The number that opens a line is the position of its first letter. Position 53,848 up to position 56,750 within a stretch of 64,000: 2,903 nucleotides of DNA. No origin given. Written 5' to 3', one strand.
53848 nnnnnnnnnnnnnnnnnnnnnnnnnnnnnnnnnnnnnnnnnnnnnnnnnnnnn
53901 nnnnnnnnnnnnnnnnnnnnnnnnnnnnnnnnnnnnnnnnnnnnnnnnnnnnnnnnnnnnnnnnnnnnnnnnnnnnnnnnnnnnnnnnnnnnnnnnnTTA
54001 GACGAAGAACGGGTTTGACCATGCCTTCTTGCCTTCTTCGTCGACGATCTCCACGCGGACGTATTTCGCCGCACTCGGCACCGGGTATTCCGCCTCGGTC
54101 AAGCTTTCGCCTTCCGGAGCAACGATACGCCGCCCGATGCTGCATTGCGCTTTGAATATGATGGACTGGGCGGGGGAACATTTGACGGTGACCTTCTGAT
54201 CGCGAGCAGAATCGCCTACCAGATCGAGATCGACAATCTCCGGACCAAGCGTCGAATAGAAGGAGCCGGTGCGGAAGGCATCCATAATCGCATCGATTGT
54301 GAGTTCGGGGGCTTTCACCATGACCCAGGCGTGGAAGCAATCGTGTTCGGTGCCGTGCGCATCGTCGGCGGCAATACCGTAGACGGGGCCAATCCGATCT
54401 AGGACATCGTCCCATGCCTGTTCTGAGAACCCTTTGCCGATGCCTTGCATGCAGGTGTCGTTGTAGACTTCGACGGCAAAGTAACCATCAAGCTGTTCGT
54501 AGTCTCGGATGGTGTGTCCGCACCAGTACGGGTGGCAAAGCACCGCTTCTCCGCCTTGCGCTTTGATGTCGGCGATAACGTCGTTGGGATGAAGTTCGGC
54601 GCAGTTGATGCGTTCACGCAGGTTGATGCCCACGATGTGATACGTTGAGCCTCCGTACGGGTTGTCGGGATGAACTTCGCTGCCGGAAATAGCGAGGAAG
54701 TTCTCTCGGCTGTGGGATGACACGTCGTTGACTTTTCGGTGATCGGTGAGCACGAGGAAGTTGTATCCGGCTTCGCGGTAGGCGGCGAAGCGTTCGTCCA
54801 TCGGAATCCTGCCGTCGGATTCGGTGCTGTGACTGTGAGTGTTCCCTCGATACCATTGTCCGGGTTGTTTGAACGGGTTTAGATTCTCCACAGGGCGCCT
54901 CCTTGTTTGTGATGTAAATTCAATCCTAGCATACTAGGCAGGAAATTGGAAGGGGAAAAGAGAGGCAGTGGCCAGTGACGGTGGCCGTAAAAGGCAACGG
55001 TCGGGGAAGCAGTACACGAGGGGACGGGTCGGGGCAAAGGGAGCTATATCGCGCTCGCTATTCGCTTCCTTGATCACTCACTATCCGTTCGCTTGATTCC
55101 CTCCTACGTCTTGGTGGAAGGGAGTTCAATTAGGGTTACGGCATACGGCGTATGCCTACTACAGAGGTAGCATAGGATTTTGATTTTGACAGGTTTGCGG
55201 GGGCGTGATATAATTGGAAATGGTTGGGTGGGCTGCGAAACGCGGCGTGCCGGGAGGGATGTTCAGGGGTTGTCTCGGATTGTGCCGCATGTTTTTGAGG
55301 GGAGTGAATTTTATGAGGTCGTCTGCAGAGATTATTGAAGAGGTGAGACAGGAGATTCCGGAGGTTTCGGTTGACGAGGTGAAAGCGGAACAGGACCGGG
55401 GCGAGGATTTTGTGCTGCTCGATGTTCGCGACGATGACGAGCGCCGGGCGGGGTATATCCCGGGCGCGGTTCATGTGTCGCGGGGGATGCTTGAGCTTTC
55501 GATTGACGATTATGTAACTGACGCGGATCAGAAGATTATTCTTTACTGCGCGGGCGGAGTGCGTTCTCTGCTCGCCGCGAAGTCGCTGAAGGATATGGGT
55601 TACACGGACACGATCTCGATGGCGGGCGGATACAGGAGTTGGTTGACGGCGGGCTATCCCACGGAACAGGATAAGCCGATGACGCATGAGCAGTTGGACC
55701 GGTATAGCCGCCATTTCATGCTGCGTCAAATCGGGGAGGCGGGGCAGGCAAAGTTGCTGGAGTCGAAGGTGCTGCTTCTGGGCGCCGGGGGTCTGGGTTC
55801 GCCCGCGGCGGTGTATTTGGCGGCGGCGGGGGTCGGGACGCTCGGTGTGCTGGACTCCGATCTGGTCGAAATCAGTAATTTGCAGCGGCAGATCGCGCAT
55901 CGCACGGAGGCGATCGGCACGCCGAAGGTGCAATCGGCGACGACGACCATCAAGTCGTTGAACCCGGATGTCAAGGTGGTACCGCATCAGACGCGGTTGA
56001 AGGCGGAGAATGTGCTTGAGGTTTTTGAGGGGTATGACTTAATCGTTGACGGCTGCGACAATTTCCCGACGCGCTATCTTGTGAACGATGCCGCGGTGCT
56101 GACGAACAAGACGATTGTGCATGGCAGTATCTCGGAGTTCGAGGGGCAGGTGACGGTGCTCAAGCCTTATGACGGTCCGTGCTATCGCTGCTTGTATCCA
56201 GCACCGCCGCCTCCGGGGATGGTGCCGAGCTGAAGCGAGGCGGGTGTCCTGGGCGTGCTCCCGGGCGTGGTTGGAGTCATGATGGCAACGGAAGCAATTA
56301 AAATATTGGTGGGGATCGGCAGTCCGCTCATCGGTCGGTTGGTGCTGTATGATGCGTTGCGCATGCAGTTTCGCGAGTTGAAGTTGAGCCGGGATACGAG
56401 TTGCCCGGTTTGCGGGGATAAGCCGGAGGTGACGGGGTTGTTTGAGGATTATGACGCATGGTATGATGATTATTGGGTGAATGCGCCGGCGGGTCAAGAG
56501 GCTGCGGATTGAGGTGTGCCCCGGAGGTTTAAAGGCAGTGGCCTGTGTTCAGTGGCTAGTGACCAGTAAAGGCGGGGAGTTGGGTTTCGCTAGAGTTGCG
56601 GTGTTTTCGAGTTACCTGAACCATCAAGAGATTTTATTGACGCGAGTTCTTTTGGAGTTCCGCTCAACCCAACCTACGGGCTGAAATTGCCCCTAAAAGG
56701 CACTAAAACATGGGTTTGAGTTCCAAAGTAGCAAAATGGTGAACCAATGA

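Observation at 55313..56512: Rhodanese-E1 (MoeB/ThiF-like) fusion with TGA at the E1 catalytic cysteine and an unusual N-terminal rhodanese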

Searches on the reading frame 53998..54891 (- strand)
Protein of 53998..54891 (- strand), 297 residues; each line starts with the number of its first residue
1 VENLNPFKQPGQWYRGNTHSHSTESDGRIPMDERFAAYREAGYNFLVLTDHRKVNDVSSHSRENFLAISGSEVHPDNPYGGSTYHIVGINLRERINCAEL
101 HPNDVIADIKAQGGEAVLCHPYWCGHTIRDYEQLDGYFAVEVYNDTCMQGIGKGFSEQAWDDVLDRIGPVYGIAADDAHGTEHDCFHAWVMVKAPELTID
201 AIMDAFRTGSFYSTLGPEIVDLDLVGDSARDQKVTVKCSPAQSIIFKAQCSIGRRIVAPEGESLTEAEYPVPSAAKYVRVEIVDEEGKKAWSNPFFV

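Call 13: search_protein_families(library=pfam, proteins=[window:53998-54891:-])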
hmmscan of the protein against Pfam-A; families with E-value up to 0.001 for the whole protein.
window:53998-54891:- (297 aa): 0 families

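Call 45: search_protein_families(library=ncbifam, proteins=[window:53998-54891:-], max_evalue=0.00001)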
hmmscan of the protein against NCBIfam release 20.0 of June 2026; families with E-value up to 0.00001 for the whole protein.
window:53998-54891:- (297 aa): 4 families
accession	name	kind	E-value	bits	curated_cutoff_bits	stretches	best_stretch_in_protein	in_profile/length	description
NF038032.1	CehA_McbA_metalo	domain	1.7e-28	100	80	1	12-297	1-314/315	CehA/McbA family metallohydrolase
NF041577.1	nside_bi_sphtase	equivalog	5.3e-07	29.1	400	0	18-93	6-83/276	3',5'-nucleoside bisphosphate phosphatase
NF005928.0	PRK07945.1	equivalog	4.4e-06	26.3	250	1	14-53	98-137/337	PHP domain-containing protein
NF006375.0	PRK08609.1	equivalog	6.9e-06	24.9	426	0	15-58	336-379/571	DNA polymerase/3'-5' exonuclease PolX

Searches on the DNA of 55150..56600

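Call 60: search_rna_families(source=window, start=55150, end=56600, threshold=evalue, max_evalue=10)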
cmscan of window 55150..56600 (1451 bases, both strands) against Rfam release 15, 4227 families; matches with E-value up to 10: 1.
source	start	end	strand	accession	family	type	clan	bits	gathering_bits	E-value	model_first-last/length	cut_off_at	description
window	55150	55186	-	RF01880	Xist_exon1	Gene; lncRNA;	-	12.4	50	2.2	1-32/85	3'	X-chromosome inactivation gene exon 1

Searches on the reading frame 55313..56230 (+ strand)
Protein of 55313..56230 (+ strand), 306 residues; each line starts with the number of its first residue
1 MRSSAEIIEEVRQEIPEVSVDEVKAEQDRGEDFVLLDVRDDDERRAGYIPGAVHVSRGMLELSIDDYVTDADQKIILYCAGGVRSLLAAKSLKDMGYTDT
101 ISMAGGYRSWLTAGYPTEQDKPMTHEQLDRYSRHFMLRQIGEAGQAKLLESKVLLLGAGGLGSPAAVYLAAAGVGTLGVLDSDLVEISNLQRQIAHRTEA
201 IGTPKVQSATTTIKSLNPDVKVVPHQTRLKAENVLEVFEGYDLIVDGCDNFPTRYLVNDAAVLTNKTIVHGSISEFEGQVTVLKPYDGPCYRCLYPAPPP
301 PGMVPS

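Call 18: find_encoding_contigs(protein=window:55313-56230:+, flank=3000, max_places=4)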
Protein seq(306 aa) (306 aa): 2 contigs read that carry it; 2 places shown.
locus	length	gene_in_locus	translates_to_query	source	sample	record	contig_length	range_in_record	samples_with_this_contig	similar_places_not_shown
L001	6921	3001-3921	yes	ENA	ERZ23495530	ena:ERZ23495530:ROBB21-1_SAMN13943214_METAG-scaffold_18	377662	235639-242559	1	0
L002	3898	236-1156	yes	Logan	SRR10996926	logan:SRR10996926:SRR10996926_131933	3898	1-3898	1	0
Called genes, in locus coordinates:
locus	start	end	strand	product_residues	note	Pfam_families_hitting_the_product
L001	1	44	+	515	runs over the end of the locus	PF04389:Peptidase_M28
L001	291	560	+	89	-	PF01649:Ribosomal_S20p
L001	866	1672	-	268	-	PF05721:PhyH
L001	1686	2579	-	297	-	-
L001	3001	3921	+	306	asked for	PF00581:Rhodanese, PF00899:ThiF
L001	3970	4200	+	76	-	-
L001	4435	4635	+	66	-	-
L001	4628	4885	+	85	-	PF05016:ParE_toxin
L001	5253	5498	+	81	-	-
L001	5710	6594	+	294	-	PF00528:BPD_transp_1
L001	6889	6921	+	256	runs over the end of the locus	PF00528:BPD_transp_1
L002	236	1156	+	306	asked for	PF00581:Rhodanese, PF00899:ThiF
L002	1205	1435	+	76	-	-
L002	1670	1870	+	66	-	-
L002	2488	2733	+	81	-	-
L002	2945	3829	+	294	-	PF00528:BPD_transp_1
